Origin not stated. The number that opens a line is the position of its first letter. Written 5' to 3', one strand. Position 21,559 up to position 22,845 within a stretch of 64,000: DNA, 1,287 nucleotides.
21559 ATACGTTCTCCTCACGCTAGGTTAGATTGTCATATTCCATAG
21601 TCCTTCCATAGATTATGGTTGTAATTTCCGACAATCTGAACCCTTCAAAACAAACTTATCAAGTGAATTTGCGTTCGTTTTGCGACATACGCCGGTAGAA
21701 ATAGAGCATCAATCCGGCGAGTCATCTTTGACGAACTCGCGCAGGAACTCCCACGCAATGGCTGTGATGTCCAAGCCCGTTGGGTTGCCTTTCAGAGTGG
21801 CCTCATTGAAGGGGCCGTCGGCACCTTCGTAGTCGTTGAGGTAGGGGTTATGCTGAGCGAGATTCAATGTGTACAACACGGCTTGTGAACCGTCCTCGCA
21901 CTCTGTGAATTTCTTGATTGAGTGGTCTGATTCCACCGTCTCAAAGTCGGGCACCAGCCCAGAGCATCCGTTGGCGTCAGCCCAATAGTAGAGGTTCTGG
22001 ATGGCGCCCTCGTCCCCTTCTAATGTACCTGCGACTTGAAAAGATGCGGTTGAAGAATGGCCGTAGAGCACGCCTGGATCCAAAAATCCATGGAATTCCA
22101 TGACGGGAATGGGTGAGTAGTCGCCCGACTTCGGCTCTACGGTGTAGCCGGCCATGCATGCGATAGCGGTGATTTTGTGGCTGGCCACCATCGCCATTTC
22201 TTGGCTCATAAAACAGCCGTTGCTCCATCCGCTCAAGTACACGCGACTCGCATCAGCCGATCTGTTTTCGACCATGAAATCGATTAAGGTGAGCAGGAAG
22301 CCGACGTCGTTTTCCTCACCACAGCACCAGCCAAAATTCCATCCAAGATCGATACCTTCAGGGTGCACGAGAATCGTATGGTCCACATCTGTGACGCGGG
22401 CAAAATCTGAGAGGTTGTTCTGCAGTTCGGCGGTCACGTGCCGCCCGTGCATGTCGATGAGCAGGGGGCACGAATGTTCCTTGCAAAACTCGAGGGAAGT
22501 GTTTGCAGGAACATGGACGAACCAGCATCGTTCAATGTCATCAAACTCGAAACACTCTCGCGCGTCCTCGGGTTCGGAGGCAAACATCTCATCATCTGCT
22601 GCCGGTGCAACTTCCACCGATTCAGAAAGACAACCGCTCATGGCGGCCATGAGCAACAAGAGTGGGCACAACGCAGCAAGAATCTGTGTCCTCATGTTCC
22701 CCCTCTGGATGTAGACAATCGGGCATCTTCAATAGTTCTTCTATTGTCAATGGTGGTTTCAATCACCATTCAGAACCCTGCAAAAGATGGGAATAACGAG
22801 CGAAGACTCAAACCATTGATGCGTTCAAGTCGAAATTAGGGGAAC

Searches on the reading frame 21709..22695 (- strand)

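Call 7: search_protein_families(library=pfam, proteins=[window:21709-22695:-], max_evalue=0.001)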
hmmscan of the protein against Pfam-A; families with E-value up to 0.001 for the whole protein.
window:21709-22695:- (328 aa): 0 families

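Call 96: search_protein_families(library=ncbifam, proteins=[window:21709-22695:-], max_evalue=0.001)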
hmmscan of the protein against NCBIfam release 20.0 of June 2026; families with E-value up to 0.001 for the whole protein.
window:21709-22695:- (328 aa): 2 families
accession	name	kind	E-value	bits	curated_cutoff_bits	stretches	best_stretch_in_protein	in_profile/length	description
NF050058.1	e_dPHAscl_type1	hypoth_equivalog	4.3e-22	78.9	150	1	56-317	8-275/276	extracellular catalytic domain type 1 short-chain-length polyhydroxyalkanoate depolymerase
TIGR01840.1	esterase_phb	subfamily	2.5e-08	33.7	107.85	1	59-199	2-144/213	PHB depolymerase family esterase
